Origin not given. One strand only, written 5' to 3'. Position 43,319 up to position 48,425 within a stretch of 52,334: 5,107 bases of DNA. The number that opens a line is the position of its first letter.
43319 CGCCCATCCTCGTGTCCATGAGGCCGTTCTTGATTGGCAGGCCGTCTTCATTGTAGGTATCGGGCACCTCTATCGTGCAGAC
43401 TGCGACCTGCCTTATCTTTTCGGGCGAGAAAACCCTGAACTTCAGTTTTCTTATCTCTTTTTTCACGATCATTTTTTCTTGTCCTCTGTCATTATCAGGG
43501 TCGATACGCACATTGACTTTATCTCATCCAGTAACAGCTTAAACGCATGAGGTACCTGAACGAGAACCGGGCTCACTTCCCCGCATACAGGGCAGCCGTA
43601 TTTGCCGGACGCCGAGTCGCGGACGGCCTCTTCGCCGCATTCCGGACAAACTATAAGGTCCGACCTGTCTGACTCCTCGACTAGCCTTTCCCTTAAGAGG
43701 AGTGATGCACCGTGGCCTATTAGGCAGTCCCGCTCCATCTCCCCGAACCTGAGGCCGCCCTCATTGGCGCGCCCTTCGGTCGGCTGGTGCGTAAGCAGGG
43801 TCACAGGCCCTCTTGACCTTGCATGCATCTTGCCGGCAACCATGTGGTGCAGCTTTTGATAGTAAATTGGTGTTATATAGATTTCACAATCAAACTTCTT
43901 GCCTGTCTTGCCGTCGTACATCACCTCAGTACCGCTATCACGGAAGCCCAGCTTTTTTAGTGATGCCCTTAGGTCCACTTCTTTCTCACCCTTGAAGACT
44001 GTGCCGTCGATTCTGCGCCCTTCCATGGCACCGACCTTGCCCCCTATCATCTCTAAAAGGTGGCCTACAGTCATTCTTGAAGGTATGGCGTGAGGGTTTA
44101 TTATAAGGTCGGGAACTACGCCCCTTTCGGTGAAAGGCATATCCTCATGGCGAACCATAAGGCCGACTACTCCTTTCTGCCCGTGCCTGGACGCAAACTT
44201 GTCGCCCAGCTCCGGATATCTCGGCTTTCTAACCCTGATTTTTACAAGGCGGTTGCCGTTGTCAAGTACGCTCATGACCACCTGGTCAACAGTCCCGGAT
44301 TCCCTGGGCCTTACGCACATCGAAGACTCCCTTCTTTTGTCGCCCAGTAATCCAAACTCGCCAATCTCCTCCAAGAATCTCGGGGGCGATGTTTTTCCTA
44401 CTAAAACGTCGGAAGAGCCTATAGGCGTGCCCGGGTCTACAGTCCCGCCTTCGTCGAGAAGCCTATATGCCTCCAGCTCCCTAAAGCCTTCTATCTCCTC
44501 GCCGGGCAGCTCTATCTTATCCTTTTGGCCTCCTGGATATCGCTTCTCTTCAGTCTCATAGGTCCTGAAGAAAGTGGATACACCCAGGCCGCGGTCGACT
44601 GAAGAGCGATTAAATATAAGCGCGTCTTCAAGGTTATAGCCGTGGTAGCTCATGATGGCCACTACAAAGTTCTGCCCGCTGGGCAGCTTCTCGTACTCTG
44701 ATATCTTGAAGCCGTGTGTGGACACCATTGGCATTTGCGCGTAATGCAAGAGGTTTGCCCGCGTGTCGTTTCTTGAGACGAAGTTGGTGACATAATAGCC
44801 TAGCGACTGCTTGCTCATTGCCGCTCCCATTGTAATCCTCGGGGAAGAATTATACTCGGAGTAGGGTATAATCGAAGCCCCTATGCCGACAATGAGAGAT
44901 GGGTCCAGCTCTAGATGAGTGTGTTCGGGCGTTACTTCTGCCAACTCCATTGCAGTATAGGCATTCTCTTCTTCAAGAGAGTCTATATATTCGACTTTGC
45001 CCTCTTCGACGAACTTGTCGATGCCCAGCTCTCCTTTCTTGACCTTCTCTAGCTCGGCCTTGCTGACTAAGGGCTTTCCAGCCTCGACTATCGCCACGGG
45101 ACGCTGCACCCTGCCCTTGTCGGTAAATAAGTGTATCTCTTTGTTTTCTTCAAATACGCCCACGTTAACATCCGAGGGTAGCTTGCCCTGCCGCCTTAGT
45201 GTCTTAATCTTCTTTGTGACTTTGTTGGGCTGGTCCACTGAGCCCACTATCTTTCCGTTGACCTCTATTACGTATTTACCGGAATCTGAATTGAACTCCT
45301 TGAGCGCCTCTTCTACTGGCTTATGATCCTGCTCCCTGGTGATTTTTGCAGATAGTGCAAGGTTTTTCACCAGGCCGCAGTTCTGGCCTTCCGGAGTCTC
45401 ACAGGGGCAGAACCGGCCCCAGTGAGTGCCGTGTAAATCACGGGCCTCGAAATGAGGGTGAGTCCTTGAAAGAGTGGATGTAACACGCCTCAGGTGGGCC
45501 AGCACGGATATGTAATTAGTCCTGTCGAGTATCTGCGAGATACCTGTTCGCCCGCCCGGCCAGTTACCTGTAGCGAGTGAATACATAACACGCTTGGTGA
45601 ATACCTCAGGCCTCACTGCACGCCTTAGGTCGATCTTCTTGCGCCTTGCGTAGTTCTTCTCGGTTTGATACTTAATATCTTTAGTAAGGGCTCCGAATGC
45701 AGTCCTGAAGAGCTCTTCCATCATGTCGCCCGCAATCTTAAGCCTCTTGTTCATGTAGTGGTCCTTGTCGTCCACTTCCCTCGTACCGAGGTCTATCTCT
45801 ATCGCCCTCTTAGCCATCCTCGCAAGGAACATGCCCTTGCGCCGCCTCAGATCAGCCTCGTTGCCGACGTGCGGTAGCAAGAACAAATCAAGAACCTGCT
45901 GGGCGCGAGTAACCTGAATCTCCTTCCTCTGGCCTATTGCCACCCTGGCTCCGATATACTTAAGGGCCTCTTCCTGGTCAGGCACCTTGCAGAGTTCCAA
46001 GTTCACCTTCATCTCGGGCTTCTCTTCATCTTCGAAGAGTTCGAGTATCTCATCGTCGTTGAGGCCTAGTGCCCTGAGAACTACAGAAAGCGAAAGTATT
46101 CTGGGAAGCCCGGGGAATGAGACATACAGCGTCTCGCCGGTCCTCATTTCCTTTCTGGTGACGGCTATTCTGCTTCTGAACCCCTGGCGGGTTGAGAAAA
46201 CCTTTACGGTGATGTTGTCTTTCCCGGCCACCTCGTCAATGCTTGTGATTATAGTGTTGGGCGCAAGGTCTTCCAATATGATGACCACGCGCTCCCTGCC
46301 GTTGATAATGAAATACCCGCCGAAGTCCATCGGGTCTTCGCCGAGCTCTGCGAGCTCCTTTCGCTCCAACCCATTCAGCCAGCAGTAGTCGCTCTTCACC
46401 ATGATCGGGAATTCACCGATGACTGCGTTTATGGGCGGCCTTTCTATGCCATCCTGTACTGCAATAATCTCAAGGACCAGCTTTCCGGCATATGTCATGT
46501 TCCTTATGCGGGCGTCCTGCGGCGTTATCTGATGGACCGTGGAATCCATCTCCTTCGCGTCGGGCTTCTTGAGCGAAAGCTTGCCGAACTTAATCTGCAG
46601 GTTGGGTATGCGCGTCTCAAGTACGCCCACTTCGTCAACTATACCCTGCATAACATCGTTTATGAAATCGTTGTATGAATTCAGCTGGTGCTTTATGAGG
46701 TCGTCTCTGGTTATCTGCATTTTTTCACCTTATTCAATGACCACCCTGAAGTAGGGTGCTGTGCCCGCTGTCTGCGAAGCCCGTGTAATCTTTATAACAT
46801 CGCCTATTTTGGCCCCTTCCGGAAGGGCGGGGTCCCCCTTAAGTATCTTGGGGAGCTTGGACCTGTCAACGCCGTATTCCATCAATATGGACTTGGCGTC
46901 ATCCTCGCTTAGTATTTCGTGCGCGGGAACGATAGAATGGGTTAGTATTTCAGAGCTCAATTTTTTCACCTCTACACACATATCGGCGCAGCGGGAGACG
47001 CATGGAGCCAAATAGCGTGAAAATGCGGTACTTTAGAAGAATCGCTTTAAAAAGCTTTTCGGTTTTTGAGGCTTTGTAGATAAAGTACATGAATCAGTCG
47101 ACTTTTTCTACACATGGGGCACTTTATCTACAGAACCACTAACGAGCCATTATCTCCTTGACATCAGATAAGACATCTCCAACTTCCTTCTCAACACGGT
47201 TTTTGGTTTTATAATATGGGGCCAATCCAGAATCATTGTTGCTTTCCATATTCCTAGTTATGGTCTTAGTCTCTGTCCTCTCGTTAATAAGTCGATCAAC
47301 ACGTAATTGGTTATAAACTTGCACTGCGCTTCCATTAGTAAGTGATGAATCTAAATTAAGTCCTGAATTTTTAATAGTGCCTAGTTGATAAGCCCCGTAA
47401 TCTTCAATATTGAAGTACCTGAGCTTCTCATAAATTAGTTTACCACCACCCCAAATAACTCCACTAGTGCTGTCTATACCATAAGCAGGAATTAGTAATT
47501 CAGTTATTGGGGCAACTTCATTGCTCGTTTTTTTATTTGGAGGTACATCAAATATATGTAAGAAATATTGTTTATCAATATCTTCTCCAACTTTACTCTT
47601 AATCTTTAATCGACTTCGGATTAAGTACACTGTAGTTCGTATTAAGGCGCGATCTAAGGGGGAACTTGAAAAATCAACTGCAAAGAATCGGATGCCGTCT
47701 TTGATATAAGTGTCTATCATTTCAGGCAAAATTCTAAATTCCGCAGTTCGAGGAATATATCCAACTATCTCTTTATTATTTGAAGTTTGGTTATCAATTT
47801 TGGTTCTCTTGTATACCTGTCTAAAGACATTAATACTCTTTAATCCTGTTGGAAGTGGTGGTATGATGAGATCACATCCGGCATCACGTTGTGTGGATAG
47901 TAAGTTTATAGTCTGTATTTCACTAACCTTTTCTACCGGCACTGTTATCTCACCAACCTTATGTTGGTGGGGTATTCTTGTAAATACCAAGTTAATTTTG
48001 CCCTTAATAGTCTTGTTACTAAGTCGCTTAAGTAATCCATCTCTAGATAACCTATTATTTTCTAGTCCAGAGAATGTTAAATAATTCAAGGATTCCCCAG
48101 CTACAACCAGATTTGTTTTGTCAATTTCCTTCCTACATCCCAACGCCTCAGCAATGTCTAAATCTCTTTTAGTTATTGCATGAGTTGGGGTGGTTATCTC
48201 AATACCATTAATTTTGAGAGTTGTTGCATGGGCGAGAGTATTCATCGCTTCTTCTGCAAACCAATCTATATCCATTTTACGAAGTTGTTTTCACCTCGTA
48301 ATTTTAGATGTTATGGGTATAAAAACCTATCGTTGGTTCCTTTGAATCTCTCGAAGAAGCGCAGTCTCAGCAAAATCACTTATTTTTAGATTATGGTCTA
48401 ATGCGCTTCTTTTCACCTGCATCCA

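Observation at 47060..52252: Complete defence-cargo transposon defined by 16-bp TIRs and an 11-bp TSD, with a central SWIM-DDE transposase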

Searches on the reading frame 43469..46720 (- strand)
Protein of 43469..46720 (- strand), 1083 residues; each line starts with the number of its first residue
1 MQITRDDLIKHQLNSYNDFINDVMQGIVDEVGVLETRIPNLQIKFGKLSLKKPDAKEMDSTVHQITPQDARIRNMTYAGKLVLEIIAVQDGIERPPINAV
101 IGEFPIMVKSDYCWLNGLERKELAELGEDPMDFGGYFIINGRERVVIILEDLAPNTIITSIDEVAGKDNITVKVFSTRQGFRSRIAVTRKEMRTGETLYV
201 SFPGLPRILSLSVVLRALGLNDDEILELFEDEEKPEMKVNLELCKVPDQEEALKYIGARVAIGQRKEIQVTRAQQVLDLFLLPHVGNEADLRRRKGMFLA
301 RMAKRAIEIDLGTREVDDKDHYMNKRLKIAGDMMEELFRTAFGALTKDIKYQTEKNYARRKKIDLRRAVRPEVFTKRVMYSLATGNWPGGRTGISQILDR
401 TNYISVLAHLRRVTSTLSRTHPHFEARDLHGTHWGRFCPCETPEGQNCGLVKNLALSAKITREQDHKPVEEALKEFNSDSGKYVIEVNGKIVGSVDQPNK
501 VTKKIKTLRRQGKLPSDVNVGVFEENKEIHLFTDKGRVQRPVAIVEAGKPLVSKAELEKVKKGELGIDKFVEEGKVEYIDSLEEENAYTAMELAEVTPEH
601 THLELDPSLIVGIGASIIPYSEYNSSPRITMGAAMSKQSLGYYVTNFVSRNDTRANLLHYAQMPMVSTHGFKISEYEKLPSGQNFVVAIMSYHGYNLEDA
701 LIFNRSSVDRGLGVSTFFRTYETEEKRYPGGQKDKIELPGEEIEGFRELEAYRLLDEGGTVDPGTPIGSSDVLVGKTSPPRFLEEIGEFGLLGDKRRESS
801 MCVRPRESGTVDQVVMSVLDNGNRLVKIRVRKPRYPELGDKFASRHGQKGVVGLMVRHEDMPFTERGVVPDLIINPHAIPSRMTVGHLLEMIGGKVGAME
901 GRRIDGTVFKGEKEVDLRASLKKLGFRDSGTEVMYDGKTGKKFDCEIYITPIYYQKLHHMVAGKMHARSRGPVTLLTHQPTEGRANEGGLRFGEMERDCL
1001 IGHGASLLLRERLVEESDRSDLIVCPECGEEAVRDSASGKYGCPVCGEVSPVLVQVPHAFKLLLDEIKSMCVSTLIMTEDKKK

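Call 80: find_homologous_proteins(query=window:43469-46720:-, max_evalue=1e-100)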
Query window:43469-46720:- (1083 aa): 7390 proteins with E <= 1e-100 among 8000 candidates; the best 120 are listed.
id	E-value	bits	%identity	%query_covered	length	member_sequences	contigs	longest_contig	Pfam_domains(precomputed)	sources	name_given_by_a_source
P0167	0.0e+0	2460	100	100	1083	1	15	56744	PF04565.22,PF04561.20,PF04560.26,PF04566.19,PF04563.21,PF00562.34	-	-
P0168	0.0e+0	2215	88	100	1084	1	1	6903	PF04565.22,PF04561.20,PF04560.26,PF04566.19,PF04563.21,PF00562.34,PF08271.18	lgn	-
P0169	0.0e+0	2195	87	100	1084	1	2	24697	PF04565.22,PF04561.20,PF04560.26,PF04566.19,PF04563.21,PF00562.34,PF08271.18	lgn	-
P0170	0.0e+0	2170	86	100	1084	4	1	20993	PF04565.22,PF04561.20,PF04560.26,PF04566.19,PF04563.21,PF00562.34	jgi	-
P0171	0.0e+0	2168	86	100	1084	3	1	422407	PF04565.22,PF04561.20,PF04560.26,PF04566.19,PF04563.21,PF00562.34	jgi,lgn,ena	-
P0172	0.0e+0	2157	85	100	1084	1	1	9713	PF04565.22,PF04561.20,PF04560.26,PF04566.19,PF04563.21,PF00562.34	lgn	-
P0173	0.0e+0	2149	85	100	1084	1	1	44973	PF04565.22,PF04561.20,PF04560.26,PF04566.19,PF04563.21,PF00562.34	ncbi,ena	-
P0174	0.0e+0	2148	85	100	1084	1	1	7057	PF04565.22,PF04561.20,PF04560.26,PF04566.19,PF04563.21,PF00562.34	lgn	-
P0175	0.0e+0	2138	85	100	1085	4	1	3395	PF04565.22,PF04561.20,PF04560.26,PF04566.19,PF04563.21,PF00562.34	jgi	-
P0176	0.0e+0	2129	84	100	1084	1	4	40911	PF04565.22,PF04561.20,PF04560.26,PF04566.19,PF04563.21,PF00562.34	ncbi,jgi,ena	-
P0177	0.0e+0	2076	82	100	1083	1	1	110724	PF04565.22,PF04561.20,PF04560.26,PF04566.19,PF04563.21,PF00562.34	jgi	jgi:DNA-directed RNA polymerase subunit B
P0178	0.0e+0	1971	77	100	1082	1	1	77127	PF04565.22,PF04561.20,PF04560.26,PF04566.19,PF04563.21,PF00562.34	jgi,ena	-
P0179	0.0e+0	1898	75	100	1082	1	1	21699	PF04565.22,PF04561.20,PF04560.26,PF04566.19,PF04563.21,PF00562.34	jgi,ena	-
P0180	0.0e+0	1656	70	92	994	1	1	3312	PF04565.22,PF04561.20,PF04560.26,PF04566.19,PF04567.23,PF04563.21,PF00562.34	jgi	jgi:DNA-directed RNA polymerase subunit B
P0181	0.0e+0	1355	82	66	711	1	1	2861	PF04565.22,PF04561.20,PF04566.19,PF04563.21,PF00562.34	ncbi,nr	ncbi:MAG: DNA-directed RNA polymerase subunit B'', partial [Candidatus Altiarchaeota archaeon]|nr:DN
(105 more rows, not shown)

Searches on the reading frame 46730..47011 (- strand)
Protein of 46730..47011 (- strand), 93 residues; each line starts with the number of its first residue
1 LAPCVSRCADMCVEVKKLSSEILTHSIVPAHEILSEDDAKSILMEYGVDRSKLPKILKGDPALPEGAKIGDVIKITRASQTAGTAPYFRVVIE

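Call 5: search_protein_families(library=pfam, proteins=[window:46730-47011:-], max_evalue=0.01)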
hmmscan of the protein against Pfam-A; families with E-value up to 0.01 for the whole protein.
window:46730-47011:- (93 aa): 1 family
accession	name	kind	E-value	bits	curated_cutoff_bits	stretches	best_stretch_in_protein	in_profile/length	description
PF01191.24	RNA_pol_Rpb5_C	-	8.4e-23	80.4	23.5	1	21-91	2-73/73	RNA polymerase Rpb5, C-terminal domain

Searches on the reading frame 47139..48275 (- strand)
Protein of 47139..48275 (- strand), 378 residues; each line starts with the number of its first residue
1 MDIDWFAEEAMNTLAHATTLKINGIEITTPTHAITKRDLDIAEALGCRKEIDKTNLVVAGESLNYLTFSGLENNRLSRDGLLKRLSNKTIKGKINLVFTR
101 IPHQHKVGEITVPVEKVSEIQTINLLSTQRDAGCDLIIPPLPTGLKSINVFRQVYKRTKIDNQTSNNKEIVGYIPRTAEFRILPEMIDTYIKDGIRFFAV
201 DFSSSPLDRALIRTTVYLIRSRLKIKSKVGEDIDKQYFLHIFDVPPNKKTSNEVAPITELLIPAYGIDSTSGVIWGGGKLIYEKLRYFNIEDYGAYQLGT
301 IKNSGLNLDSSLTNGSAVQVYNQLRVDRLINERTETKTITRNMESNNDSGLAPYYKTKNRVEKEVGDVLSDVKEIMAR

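Call 5: search_protein_families(library=pfam, proteins=[window:47139-48275:-], max_evalue=0.01)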
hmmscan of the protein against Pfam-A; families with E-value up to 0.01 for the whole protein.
window:47139-48275:- (378 aa): 0 families

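Call 13: search_protein_families(library=ncbifam, proteins=[window:47139-48275:-], max_evalue=0.01)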
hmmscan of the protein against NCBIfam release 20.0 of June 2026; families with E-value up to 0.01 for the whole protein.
window:47139-48275:- (378 aa): 0 families

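Call 54: search_protein_families(library=padloc, proteins=[window:47139-48275:-], max_evalue=0.01)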
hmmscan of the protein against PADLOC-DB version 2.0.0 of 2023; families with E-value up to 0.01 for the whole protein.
window:47139-48275:- (378 aa): 0 families

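Call 55: search_solved_structures(query=window:47139-48275:-, max_evalue=1)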
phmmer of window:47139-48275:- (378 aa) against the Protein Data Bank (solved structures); distinct sequences matched with E-value up to 1: 0.

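Call 56: find_homologous_proteins(query=window:47139-48275:-)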
Query window:47139-48275:- (378 aa): 46 proteins with E <= 0.001 among 5422 candidates.
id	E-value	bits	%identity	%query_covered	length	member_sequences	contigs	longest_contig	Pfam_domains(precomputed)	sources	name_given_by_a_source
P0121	1.3e-244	828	99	100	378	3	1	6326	-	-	-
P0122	1.9e-121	423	52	100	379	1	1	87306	-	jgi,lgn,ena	-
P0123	1.4e-120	420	50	100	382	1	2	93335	-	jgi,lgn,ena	-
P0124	2.2e-120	420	51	100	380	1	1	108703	-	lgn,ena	-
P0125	1.7e-114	400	51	100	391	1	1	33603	-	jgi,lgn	jgi:hypothetical protein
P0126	1.3e-110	388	49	100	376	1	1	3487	-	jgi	jgi:hypothetical protein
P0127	1.3e-109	384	49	100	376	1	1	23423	-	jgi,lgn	jgi:hypothetical protein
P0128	2.5e-109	383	49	100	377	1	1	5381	-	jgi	jgi:hypothetical protein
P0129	6.9e-109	382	49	100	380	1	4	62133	-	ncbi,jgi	-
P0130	5.9e-107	376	48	100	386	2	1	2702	-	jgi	-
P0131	1.6e-104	368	46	100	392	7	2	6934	-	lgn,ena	-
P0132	3.6e-102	360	47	100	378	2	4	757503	-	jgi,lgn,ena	jgi:hypothetical protein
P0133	2.2e-100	354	44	100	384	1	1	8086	-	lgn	-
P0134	2.6e-96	341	44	100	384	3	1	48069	-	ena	-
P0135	1.8e-95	338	44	100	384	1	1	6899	-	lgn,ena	-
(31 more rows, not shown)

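Call 57: find_encoding_contigs(protein=P0121, flank=8000, max_places=6)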
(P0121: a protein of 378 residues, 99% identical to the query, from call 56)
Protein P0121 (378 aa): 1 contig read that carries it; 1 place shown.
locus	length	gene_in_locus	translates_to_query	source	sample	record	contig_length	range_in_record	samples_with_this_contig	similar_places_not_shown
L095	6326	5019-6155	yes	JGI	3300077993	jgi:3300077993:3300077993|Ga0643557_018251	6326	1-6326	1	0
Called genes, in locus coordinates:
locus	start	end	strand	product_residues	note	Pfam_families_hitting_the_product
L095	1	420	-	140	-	?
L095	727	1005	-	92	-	-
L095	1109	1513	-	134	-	PF03852:Vsr, PF18741:MTES_1575 (faint), PF04480:DUF559 (weak)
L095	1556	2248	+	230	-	PF09553:RE_Eco47II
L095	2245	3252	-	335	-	PF00145:DNA_methylase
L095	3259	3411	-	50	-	-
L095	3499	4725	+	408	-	PF01609:DDE_Tnp_1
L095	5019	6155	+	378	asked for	-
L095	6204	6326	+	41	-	?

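Call 70: predict_structure(alignment_id=A3)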
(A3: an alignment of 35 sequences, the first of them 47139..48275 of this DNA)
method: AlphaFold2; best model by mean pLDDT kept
length: 378 residues; sequences in the alignment: 35
mean_pLDDT: 92.2   pTM: 0.92
mean pLDDT of the five models: 92.2, 91.7, 90.9, 90.6, 89.6
residues with pLDDT >= 90: 302; 70-90: 68; 50-70: 8; < 50: 0
segments of 3 or more residues with pLDDT < 50: none
pLDDT, mean of each block of 10 residues (from residue 1): 90 93 95 94 93 91 92 92 96 93 92 92 95 95 93 97 86 95 98 97 90 96 85 93 89 93 96 72 94 94 87 93 95 94 77 94 97 92
secondary structure, 60 per line:
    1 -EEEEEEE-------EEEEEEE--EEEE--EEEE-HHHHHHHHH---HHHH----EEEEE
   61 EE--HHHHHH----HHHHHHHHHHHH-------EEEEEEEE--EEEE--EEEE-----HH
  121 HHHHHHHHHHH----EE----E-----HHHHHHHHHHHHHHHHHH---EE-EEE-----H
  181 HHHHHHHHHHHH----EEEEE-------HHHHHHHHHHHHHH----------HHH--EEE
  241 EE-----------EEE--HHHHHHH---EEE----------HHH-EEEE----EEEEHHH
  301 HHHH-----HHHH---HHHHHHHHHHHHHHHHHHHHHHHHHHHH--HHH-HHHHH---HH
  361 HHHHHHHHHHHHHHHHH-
elements in order: E2-8 E16-22 E25-28 E31-34 H36-44 H48-51 E56-62 H65-70 H75-86 E94-101 E104-107 E110-113 H119-131 H148-165 E172-174 H180-192 E197-201 H209-222 E238-242 E254-256 H259-265 E269-271 E286-289 E294-297 H298-304 H310-313 H317-344 H351-355 H359-377

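Call 74: fold_search(model_id=the predicted structure, library=pdb)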
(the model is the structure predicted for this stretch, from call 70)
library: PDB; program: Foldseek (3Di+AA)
matches with E <= 10: 1414; with E <= 0.001: 74
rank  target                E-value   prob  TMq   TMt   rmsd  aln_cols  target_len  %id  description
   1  7b2i_C                2.3e-09  1.00  0.60  0.58   7.0       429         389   10  Heterodimeric tRNA-Guanine Transglycosylase from mouse (released 2021-12-08)
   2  7ov9_C                6.0e-09  1.00  0.54  0.53   8.3       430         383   10  Heterodimeric tRNA-Guanine Transglycosylase from mouse, apo-structure (released 2022-06-22)
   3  7ovo_C                2.1e-08  1.00  0.59  0.58   6.3       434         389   10  Heterodimeric murine tRNA-guanine transglycosylase in complex with queuine (released 2022-06-22)
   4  7owz_C                2.1e-08  1.00  0.54  0.53   7.7       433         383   11  Heterodimeric murine tRNA-guanine transglycosylase in complex with queuine and in the presence of Anderson-Evans type  (released 2022-07-13)
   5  7ovs_C                3.9e-08  1.00  0.53  0.53   7.6       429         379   11  Heterodimeric murine tRNA-guanine transglycosylase in the presence of Anderson-Evans type (TEW) and Strandberg type po (released 2022-06-22)
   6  1iq8_A                4.1e-08  1.00  0.55  0.39   7.0       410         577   13  Crystal Structure of archaeosine tRNA-guanine transglycosylase from Pyrococcus horikoshii (released 2002-05-22)
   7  2qii                  4.1e-08  1.00  0.47  0.48   9.0       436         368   10  Crystal Structure Of tRNA-Guanine Transglycosylase (TGT) From Zymomonas mobilis Complexed With Archaeosine Precursor, Pr (released 2007-07-17)
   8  9hn7_A                4.4e-08  1.00  0.59  0.58   7.3       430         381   12  Mouse QTRT1/2 in complex with mouse tRNA-Tyr (released 2025-08-13)
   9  4gkt                  4.6e-08  1.00  0.50  0.52   8.3       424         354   10  tRNA Guanine Transglycosylase in complex with disubstituted lin-benzoguanine inhibitor (released 2013-09-04)
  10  7a4x                  5.8e-08  1.00  0.48  0.48   8.7       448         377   10  tRNA-guanine transglycosylase C158S/C281S/Y330C/H333A mutant in complex with dimethyl sulfoxide (released 2021-06-16)
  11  2ash_A                5.8e-08  1.00  0.47  0.49   8.9       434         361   12  Crystal structure of Queuine tRNA-ribosyltransferase (EC 2.4.2.29) (tRNA-guanine (tm1561) from THERMOTOGA MARITIMA at  (released 2005-09-06)
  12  7nq4_A                8.1e-08  1.00  0.57  0.55   6.9       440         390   10  Human tRNA guanine transglycosylase (TGT), RNA-bound covalent intermediate (released 2021-08-11)
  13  4gg9                  8.1e-08  1.00  0.50  0.52   8.5       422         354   11  tRNA Guanine Transglycosylase in complex with thiophene-substituted lin-benzohypoxanthine inhibitor (released 2013-09-04)
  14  5v3c                  8.1e-08  1.00  0.49  0.49   8.7       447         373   10  Crystal structure of TGT in complex with 4-(aminomethane)cyclohexane-1-carboxylic acid (released 2018-05-16)
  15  3bll                  8.6e-08  1.00  0.47  0.50   8.5       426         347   10  TGT mutant in complex with Boc-preQ1 (released 2008-12-16)
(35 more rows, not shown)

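Call 75: find_encoding_contigs(protein=P0122, flank=7000, max_places=2)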
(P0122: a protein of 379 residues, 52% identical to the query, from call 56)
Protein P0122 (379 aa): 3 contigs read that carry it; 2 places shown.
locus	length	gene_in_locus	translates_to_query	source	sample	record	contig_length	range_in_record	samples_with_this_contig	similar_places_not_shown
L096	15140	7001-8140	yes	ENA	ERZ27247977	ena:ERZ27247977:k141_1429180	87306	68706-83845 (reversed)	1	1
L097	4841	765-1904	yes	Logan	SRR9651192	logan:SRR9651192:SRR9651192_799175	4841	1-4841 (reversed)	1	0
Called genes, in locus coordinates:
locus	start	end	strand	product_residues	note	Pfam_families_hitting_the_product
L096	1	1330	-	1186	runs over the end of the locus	PF03477:ATP-cone, PF00317:Ribonuc_red_lgN, PF02867:Ribonuc_red_lgC, PF14890:Intein_splicing, PF14528:LAGLIDADG_3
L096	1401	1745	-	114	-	-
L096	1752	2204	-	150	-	PF22811:Zn_ribbon_NrdR, PF03477:ATP-cone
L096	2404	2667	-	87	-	-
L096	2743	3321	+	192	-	-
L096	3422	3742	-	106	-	-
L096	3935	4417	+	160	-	PF09195:Endonuc-BglII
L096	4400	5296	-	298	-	PF01555:N6_N4_Mtase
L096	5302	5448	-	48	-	-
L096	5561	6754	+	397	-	PF01609:DDE_Tnp_1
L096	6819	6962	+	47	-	-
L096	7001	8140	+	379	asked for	-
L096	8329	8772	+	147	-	PF24319:DUF7491 (faint)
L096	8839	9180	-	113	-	-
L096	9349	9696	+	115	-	-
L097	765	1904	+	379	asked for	-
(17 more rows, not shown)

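Call 76: find_encoding_contigs(protein=P0124, flank=7000, max_places=2)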
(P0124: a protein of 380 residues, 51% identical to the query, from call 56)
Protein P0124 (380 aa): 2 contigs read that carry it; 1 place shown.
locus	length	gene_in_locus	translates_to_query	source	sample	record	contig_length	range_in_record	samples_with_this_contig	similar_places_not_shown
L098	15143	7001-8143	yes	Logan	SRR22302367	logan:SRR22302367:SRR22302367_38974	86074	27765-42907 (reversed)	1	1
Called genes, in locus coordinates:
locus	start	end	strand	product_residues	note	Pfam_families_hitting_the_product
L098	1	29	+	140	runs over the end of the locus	-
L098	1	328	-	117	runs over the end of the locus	-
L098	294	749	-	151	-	-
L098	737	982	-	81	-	-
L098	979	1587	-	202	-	-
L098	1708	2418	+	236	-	-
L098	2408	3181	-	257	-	PF01261:AP_endonuc_2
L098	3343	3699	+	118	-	-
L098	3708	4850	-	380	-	PF01926:MMR_HSR1, PF08438:YGR210-like_G4, PF02824:TGS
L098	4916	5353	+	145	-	-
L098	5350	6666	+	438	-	PF03215:Rad17, PF00004:AAA, PF21960:RCF1-5-like_lid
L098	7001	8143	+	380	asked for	-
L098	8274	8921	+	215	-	-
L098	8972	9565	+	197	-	PF04011:LemA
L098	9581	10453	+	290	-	PF01435:Peptidase_M48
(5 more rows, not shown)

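Call 77: find_encoding_contigs(protein=P0132, flank=7000, max_places=2)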
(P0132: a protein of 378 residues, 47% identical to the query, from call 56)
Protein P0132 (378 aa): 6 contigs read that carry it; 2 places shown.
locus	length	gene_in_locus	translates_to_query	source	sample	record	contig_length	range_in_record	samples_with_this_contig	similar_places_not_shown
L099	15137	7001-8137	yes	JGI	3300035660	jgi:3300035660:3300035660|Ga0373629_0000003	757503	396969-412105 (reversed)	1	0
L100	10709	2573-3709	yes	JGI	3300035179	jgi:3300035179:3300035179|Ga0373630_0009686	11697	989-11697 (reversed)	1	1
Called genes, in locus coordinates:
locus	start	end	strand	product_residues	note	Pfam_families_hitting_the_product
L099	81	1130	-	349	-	PF05673:DUF815 (weak), PF13191:AAA_16, PF01637:ATPase_2 (weak), PF13401:AAA_22, PF00004:AAA (weak), PF22703:Cdc6_lid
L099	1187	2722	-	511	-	PF01336:tRNA_anti-codon, PF00152:tRNA-synt_2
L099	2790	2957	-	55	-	-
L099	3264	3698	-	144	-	PF00293:NUDIX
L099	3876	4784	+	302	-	PF26553:PDDEXK_19, PF01381:HTH_3, PF12844:HTH_19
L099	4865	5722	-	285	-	PF00892:EamA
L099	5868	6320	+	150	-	PF01451:LMWPc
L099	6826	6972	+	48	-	-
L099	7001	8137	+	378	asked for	-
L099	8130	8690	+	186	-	-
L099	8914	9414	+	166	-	PF01850:PIN (weak)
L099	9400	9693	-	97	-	-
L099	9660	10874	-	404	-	PF00872:Transposase_mut (faint), PF03050:DDE_Tnp_IS66, PF13610:DDE_Tnp_IS240, PF13683:rve_3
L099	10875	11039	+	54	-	PF04014:MazE_antitoxin (weak)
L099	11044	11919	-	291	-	PF00227:Proteasome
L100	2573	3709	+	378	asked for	-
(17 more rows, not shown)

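Call 89: find_encoding_contigs(protein=L095:727-1002:-, flank=7000, max_places=6)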
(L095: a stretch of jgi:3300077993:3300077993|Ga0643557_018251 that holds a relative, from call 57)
Protein L095:727-1002:- (91 aa): no gene with exactly this product is on record in the collection.

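Call 90: find_encoding_contigs(protein=L095:730-1005:-, flank=7000, max_places=6)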
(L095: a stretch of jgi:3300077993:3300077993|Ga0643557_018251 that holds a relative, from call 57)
Protein L095:730-1005:- (92 aa): no gene with exactly this product is on record in the collection.
